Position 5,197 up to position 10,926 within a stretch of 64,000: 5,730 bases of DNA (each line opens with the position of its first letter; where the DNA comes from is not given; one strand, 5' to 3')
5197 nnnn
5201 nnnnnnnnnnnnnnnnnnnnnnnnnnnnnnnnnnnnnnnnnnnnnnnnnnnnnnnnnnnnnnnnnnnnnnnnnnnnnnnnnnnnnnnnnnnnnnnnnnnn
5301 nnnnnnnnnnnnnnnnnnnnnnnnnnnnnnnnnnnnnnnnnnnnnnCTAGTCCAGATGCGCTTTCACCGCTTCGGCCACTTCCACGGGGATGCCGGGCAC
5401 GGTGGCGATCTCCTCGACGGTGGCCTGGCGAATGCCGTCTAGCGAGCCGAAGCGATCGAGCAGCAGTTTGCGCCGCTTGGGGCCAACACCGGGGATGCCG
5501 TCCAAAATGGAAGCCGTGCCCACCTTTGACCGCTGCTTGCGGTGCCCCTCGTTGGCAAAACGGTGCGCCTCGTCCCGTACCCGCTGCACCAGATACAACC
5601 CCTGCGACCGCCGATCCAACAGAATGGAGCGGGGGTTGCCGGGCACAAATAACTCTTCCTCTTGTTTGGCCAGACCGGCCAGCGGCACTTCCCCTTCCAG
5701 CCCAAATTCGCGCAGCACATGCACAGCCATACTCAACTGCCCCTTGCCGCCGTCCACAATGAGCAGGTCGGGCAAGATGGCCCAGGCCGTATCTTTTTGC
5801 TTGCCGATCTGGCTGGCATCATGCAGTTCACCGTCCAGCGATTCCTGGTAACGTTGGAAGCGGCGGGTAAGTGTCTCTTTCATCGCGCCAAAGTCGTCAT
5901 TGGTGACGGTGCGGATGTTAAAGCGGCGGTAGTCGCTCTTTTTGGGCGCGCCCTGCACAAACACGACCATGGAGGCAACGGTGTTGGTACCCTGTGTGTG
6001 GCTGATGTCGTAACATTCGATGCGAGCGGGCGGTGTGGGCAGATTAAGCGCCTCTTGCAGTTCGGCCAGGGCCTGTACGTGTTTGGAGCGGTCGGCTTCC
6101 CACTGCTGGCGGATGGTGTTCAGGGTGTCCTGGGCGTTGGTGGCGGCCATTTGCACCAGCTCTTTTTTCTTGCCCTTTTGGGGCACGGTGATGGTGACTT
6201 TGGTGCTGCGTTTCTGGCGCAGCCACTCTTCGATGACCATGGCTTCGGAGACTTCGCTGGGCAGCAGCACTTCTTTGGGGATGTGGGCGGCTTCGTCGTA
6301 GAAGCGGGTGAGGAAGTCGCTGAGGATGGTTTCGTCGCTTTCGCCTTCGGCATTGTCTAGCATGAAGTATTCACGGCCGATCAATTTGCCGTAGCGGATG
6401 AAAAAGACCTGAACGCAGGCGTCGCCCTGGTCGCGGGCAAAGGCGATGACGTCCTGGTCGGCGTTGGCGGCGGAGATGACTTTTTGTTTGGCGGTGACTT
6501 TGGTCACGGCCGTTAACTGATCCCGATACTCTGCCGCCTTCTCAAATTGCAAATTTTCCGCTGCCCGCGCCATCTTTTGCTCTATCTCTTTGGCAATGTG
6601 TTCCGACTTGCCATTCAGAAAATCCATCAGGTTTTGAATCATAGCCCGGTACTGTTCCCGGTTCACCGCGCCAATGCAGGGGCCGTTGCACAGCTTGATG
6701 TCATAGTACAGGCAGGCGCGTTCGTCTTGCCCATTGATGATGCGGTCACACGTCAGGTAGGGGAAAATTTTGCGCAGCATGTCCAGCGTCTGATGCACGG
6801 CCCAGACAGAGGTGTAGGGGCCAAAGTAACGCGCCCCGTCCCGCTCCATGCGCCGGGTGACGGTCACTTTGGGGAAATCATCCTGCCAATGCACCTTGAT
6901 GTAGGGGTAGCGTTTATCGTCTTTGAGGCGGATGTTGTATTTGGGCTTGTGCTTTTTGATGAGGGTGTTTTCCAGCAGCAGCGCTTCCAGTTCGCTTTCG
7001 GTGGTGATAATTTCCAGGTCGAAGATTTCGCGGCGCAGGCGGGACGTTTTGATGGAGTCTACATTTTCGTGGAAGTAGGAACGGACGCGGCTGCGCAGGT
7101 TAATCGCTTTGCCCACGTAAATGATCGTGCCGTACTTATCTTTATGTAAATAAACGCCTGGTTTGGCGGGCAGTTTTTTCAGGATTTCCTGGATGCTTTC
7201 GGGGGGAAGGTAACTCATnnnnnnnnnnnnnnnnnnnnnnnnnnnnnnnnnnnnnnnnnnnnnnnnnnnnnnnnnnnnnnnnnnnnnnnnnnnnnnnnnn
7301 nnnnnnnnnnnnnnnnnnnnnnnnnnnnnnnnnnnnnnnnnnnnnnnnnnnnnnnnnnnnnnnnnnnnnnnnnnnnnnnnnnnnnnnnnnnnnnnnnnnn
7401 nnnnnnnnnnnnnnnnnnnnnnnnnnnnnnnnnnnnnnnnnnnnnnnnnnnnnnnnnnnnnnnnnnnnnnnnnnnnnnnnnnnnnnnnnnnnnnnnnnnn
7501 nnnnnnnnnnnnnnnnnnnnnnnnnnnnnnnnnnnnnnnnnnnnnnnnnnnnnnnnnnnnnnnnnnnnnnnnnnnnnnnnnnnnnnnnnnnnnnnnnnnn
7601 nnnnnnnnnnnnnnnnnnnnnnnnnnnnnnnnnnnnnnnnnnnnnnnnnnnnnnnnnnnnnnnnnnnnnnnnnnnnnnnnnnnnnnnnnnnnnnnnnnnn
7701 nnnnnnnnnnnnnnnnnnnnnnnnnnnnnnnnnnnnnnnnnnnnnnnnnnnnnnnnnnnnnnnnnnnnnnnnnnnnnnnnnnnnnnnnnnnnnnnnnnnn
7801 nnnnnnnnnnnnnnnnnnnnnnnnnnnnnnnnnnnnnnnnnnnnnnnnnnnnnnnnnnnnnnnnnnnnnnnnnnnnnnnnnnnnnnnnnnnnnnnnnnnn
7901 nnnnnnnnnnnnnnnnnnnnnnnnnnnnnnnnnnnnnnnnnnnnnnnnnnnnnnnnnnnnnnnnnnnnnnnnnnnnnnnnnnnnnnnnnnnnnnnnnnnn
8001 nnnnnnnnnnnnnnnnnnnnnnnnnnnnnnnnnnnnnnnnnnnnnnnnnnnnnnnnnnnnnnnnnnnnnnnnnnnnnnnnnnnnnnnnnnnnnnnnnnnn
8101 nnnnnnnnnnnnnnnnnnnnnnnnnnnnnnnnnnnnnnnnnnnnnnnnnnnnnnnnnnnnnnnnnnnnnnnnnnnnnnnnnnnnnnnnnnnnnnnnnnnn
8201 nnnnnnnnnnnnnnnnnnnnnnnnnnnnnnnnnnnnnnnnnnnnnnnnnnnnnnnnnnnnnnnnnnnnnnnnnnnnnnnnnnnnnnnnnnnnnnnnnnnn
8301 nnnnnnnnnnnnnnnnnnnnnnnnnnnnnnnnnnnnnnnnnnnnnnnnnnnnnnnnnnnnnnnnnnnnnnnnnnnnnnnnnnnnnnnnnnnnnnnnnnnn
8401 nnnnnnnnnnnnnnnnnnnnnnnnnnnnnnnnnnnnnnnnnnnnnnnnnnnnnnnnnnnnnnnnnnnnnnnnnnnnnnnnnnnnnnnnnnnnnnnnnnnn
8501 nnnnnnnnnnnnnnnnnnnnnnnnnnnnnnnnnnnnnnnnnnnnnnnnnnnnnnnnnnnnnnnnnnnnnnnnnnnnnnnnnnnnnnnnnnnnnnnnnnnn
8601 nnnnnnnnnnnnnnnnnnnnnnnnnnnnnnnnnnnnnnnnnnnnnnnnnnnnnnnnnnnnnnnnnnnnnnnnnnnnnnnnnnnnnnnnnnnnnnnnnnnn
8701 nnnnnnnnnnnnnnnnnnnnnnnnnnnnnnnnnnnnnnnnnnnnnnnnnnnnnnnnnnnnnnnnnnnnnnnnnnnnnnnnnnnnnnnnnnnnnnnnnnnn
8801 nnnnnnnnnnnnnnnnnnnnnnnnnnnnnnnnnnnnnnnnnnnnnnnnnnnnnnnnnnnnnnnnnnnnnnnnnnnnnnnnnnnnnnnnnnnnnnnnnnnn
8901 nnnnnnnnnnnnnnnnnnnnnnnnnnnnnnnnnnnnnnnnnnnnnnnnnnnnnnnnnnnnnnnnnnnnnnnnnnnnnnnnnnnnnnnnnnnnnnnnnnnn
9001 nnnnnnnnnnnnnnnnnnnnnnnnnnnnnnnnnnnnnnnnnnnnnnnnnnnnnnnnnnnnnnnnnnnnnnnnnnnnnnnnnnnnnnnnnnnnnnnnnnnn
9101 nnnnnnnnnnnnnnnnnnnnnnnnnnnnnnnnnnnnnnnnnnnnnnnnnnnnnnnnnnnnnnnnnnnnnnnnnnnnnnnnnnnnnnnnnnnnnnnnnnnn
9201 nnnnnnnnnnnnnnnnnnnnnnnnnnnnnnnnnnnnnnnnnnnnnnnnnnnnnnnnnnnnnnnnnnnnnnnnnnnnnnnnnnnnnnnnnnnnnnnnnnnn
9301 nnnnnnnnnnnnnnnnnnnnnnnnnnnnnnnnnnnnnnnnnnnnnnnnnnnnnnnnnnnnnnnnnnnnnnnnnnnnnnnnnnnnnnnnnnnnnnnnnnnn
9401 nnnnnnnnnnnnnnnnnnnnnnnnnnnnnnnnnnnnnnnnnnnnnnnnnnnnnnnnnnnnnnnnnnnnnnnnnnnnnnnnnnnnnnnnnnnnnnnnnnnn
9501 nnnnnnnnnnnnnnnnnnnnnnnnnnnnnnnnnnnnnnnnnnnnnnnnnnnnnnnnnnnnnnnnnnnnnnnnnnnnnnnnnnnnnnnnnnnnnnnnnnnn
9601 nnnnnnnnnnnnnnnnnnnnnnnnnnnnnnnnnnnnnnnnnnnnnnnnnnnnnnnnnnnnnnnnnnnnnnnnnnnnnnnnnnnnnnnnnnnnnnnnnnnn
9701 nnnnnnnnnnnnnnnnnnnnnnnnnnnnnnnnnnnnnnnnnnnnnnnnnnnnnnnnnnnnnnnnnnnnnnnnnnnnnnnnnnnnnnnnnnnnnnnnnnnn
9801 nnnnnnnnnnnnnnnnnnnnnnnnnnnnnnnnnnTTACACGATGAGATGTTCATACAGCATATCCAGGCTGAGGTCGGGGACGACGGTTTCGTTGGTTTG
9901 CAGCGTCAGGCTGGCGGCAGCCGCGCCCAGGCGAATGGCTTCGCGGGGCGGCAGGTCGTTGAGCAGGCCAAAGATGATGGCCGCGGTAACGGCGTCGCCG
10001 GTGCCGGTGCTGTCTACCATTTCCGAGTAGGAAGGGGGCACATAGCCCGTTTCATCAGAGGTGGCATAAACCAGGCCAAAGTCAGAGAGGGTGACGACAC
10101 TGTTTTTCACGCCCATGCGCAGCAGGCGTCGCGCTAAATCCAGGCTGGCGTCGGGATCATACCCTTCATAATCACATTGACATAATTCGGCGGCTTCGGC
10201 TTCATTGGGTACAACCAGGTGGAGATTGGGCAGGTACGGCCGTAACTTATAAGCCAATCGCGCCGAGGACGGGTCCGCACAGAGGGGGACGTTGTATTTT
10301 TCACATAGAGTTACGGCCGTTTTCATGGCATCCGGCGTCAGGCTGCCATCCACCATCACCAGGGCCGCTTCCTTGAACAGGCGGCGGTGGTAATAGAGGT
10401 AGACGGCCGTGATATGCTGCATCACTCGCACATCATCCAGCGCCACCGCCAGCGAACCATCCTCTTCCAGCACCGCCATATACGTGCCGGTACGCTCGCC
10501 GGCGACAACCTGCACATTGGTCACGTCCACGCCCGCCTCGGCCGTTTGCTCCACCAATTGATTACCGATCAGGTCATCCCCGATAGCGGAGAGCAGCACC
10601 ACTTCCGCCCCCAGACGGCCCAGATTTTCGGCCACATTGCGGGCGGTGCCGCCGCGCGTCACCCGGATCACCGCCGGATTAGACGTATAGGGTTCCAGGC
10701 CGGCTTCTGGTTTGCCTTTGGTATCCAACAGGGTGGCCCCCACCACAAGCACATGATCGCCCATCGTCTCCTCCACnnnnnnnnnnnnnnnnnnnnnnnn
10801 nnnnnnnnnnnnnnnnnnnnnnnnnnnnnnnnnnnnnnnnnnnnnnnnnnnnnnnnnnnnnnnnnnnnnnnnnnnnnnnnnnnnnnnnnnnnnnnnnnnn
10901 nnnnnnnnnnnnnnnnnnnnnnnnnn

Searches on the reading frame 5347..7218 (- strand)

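Call 107: search_protein_families(library=pfam, proteins=[window:5347-7218:-], max_evalue=0.0001)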
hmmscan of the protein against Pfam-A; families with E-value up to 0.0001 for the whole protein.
window:5347-7218:- (623 aa): 7 families
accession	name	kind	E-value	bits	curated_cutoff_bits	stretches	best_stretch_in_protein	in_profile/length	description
PF08459.17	UvrC_RNaseH_dom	-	7.9e-56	188.7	22.3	1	388-555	1-158/159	UvrC RNAse H endonuclease domain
PF22920.2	UvrC_RNaseH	-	1.1e-41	141.8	24.3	1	254-367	1-114/116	UvrC Ribonuclease H-like domain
PF14520.12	HHH_5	-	2.4e-10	41.2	27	1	571-622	3-55/57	Helix-hairpin-helix domain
PF01541.30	GIY-YIG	-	1.5e-09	38.4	22.6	1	20-95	2-78/78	GIY-YIG catalytic domain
PF12826.13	HHH_2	-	2e-09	37.9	27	1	574-620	7-53/64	Helix-hairpin-helix motif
PF02151.25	UVR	-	4.9e-09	36.1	21.5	1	210-237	5-32/36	UvrB/uvrC motif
PF00633.29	HHH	-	3e-07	30.4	24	0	592-620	1-29/30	Helix-hairpin-helix motif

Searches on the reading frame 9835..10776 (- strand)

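Call 107: search_protein_families(library=pfam, proteins=[window:9835-10776:-], max_evalue=0.0001)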
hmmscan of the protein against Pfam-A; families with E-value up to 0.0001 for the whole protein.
window:9835-10776:- (313 aa): 2 families
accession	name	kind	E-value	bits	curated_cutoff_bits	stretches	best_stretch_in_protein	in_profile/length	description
PF00294.29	PfkB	-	4.2e-49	167.9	25.8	1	8-298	3-296/302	pfkB family carbohydrate kinase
PF08543.17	Phos_pyr_kin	-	4.6e-05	23.4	27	0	181-286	116-226/246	Phosphomethylpyrimidine kinase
